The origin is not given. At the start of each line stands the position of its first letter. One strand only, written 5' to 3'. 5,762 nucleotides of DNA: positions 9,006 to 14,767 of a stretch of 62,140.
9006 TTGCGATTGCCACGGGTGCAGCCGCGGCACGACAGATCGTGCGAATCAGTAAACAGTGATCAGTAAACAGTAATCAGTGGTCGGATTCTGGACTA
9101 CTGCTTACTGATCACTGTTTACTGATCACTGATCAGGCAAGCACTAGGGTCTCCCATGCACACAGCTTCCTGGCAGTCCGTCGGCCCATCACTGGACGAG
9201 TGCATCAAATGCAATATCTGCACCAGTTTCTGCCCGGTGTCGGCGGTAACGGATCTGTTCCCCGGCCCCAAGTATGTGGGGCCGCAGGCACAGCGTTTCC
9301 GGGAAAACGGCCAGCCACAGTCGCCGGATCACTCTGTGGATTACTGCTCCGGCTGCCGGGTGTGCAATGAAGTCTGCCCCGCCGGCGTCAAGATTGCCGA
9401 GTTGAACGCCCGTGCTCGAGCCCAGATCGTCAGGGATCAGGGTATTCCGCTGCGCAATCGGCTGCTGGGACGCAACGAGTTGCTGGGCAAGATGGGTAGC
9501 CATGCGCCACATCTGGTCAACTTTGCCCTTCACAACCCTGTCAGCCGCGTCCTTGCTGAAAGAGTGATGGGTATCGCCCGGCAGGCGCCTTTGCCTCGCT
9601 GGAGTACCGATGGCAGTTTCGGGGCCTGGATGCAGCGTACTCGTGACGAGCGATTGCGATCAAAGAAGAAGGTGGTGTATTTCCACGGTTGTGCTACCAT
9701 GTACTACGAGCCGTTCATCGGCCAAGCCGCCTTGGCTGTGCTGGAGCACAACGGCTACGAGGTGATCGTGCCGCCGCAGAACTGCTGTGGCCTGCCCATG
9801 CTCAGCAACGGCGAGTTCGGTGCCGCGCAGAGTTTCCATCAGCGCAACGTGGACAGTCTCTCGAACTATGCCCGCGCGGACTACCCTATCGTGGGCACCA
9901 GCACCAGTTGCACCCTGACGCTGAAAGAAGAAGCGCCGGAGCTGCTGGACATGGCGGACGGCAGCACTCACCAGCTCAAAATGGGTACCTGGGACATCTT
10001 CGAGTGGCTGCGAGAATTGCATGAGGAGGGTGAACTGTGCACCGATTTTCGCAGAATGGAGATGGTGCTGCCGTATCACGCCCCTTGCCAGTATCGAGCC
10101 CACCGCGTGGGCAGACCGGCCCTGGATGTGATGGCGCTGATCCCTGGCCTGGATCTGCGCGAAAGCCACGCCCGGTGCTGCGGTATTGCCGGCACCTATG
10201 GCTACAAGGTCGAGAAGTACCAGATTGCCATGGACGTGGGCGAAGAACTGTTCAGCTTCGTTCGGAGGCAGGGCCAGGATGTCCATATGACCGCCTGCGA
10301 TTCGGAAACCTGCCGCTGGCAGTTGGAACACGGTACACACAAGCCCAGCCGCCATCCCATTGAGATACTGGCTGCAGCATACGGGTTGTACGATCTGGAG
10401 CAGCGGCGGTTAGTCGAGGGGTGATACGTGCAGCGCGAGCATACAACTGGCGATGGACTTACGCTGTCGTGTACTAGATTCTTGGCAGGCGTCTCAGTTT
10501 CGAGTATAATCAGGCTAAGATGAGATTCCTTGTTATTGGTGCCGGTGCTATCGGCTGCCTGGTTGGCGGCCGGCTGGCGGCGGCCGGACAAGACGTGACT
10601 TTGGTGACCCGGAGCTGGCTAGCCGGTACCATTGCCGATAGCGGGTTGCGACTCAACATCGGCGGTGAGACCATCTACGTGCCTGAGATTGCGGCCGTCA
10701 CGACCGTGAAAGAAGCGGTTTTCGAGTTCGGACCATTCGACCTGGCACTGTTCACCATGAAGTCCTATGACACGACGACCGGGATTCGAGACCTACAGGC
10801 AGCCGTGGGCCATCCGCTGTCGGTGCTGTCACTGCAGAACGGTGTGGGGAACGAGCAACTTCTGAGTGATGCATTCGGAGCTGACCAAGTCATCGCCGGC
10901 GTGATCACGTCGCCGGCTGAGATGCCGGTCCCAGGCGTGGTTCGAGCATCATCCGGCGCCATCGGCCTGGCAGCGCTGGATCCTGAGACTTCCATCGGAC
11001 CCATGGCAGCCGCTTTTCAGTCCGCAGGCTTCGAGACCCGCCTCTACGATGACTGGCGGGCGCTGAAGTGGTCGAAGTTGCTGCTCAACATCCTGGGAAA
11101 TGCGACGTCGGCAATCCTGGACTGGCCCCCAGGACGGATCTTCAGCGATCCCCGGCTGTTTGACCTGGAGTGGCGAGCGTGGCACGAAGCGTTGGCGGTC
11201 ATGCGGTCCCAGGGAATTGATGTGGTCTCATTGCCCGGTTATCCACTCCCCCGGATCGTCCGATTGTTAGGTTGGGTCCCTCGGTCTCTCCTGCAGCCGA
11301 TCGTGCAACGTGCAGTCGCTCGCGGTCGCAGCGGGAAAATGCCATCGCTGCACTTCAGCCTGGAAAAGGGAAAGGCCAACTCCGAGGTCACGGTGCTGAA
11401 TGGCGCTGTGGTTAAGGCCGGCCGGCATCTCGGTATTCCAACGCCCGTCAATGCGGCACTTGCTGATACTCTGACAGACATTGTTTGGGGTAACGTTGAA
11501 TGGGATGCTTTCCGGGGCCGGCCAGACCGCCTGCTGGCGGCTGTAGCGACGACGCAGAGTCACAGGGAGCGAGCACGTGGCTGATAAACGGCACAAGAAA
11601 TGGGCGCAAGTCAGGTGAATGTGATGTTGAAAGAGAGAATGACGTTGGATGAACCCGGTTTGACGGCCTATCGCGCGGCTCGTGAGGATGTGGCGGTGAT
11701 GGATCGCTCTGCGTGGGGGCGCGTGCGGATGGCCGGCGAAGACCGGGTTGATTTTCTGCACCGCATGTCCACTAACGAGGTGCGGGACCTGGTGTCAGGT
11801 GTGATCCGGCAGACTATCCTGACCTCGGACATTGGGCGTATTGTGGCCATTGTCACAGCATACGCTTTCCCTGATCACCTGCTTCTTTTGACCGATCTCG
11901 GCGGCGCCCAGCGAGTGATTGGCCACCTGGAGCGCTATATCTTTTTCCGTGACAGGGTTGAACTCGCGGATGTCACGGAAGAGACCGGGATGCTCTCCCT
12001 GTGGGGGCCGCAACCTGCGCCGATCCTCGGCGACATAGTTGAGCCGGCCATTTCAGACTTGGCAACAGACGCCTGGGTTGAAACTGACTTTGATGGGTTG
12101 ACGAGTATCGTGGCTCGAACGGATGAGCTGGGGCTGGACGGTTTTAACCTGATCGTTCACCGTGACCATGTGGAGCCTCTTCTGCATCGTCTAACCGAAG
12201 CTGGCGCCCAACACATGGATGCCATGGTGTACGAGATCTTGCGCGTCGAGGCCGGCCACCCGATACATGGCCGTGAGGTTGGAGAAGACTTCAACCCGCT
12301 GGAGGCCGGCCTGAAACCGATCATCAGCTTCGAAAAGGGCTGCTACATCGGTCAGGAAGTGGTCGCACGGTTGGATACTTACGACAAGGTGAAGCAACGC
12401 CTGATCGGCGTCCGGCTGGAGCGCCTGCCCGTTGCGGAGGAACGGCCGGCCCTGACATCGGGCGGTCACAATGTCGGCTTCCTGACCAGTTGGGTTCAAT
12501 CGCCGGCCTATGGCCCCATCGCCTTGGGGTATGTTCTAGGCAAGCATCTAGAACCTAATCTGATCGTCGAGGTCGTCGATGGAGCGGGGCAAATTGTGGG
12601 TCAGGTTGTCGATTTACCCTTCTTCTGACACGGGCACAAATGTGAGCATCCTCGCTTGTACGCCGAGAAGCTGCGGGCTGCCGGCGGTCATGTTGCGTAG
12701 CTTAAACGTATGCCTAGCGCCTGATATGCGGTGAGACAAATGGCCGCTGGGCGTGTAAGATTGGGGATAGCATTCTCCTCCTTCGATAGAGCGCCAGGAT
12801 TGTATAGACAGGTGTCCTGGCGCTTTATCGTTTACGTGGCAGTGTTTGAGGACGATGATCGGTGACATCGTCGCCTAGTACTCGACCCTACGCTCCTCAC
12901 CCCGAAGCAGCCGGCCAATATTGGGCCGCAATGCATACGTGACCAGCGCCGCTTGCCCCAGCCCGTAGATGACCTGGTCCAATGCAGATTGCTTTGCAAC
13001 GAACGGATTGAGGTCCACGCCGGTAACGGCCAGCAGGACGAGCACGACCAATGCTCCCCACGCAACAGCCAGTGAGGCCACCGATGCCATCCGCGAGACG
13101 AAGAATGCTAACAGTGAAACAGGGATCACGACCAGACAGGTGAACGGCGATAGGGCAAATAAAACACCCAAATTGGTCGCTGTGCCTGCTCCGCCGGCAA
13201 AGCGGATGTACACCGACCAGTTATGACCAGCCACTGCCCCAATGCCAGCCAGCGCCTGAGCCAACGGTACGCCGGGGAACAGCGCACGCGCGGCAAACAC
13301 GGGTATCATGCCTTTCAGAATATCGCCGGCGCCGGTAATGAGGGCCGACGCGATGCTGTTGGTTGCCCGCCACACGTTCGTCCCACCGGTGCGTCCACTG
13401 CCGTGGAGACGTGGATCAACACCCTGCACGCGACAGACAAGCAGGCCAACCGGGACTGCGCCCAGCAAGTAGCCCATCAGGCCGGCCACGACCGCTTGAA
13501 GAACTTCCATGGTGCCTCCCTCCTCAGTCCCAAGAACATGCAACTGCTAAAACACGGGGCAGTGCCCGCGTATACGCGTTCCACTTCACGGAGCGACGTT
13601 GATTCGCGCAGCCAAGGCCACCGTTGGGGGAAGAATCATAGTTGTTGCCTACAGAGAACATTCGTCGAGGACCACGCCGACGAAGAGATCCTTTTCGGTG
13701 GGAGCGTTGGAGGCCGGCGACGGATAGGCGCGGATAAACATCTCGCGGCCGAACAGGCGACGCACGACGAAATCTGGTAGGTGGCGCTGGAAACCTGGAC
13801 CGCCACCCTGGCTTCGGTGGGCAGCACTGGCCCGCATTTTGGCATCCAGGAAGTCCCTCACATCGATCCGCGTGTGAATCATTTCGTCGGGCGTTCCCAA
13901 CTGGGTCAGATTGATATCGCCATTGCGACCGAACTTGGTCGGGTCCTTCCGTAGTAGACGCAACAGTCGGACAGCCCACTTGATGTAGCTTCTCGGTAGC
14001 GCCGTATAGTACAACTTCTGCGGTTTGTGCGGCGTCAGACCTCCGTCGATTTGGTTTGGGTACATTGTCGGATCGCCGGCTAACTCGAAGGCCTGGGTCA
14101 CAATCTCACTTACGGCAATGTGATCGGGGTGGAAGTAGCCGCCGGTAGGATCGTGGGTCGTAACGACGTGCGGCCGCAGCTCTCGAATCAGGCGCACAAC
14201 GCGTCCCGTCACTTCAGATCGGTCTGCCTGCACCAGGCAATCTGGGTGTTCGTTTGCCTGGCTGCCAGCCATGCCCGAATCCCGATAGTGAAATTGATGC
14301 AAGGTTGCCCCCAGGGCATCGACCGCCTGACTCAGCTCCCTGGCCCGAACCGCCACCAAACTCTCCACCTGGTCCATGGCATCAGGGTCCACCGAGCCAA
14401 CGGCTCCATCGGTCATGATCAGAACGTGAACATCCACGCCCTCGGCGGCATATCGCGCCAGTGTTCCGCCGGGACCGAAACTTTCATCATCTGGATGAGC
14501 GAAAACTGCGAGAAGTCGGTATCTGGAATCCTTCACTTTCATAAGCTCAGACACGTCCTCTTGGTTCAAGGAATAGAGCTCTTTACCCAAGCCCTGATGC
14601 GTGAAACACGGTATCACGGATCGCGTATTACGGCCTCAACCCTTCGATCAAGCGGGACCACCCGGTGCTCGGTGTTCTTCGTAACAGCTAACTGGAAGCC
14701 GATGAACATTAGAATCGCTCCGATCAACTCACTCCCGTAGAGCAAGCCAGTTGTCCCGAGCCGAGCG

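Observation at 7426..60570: More than 20 loci carry hairpin or array elements built from degenerate tandem short units (mostly 7 nt), in at least nine unrelated sequence families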

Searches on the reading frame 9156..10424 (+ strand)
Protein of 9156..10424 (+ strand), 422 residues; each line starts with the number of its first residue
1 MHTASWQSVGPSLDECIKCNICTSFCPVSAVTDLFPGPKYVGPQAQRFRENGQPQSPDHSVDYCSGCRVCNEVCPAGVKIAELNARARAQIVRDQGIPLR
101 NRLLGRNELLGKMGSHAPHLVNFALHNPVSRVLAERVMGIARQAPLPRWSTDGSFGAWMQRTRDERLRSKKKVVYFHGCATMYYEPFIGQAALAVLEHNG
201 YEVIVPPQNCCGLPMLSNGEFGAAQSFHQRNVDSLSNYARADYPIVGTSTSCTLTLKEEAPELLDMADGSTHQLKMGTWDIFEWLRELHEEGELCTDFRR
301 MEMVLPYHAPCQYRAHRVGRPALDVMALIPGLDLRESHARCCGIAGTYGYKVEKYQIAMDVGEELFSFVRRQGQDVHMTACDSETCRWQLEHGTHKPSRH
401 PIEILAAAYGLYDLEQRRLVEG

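Call 9: search_protein_families(library=pfam, proteins=[window:9156-10424:+])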
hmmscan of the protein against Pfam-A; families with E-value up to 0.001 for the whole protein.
window:9156-10424:+ (422 aa): 11 families
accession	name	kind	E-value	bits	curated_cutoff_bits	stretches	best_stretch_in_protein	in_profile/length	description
PF02754.22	CCG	-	1.3e-18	67.3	20.6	2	173-257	1-85/85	Cysteine-rich domain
PF13183.11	Fer4_8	-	1e-11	45.6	27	1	13-78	2-68/68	4Fe-4S dicluster domain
PF12838.12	Fer4_7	-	5.5e-07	30.4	27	1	16-78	2-52/52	4Fe-4S dicluster domain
PF14697.11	Fer4_21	-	6.5e-07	29.8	35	0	14-30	39-56/59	4Fe-4S dicluster domain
PF00037.32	Fer4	-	6.8e-07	29.3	21.1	1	14-31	6-23/24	4Fe-4S binding domain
PF13534.11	Fer4_17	-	7.8e-07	30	22.2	1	15-78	1-60/61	4Fe-4S dicluster domain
PF13237.11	Fer4_10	-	1.2e-06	28.8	25.5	1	13-75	6-53/53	4Fe-4S dicluster domain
PF13484.11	Fer4_16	-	4e-05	24.8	30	1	15-76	1-65/66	4Fe-4S double cluster binding domain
PF13187.11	Fer4_9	-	4.4e-05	23.9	27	0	15-77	1-50/52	4Fe-4S dicluster domain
PF12837.12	Fer4_6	-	0.00018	21.8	25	0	58-78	3-23/24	4Fe-4S binding domain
PF12797.12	Fer4_2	-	0.0004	20.6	24.5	0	13-28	7-22/22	4Fe-4S binding domain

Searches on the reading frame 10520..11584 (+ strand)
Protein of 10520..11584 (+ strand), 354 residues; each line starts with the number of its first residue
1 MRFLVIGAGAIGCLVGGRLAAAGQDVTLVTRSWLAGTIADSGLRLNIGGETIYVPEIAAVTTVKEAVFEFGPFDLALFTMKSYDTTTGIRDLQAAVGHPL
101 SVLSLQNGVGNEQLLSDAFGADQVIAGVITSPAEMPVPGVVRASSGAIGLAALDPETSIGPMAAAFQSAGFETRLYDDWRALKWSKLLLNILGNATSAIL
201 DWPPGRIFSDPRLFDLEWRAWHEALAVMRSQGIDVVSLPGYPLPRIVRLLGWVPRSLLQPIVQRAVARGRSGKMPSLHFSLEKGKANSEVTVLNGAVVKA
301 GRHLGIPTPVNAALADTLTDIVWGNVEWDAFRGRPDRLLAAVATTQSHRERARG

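Call 41: search_protein_families(library=pfam, proteins=[window:10520-11584:+], max_evalue=0.00001)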
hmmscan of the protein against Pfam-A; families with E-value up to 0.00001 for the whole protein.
window:10520-11584:+ (354 aa): 2 families
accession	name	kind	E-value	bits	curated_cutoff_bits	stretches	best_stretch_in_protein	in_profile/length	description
PF02558.23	ApbA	-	7.9e-32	110.4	22.2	1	4-146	2-141/150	Ketopantoate reductase PanE/ApbA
PF08546.17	ApbA_C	-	7.5e-20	72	22.7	1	178-318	1-121/125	Ketopantoate reductase PanE/ApbA C terminal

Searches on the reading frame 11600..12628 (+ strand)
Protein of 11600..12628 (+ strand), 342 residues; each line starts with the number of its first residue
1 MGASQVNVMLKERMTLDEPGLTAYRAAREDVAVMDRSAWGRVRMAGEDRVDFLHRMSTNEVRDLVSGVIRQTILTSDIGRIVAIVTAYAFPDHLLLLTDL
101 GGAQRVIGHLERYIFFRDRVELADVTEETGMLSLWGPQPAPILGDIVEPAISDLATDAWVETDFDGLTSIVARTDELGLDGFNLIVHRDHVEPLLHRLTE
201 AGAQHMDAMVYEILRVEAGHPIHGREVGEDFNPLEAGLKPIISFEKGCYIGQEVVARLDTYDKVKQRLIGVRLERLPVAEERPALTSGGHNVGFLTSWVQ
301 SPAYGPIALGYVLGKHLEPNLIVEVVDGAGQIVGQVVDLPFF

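Call 41: search_protein_families(library=pfam, proteins=[window:11600-12628:+], max_evalue=0.00001)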
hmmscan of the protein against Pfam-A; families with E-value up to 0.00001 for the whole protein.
window:11600-12628:+ (342 aa): 2 families
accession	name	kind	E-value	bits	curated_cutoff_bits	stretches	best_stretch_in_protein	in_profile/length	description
PF01571.26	GCV_T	-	2.5e-37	129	25.6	1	24-239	33-253/255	Aminomethyltransferase folate-binding domain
PF08669.17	GCV_T_C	-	1.9e-06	28.1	25.9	1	267-342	2-79/80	Glycine cleavage T-protein C-terminal barrel domain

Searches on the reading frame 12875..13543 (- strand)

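Call 41: search_protein_families(library=pfam, proteins=[window:12875-13543:-], max_evalue=0.00001)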
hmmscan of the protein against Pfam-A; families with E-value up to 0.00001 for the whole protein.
window:12875-13543:- (222 aa): 1 family
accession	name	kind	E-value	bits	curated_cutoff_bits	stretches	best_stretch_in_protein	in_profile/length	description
PF02660.20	G3P_acyltransf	-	1.2e-36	126.7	24.1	1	23-212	1-164/164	Glycerol-3-phosphate acyltransferase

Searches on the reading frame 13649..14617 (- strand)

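Call 41: search_protein_families(library=pfam, proteins=[window:13649-14617:-], max_evalue=0.00001)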
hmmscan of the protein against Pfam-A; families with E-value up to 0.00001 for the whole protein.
window:13649-14617:- (322 aa): 1 family
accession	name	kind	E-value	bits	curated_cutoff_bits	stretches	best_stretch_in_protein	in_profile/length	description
PF02585.22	PIG-L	-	4.1e-32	111.8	28.2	1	36-177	1-129/129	GlcNAc-PI de-N-acetylase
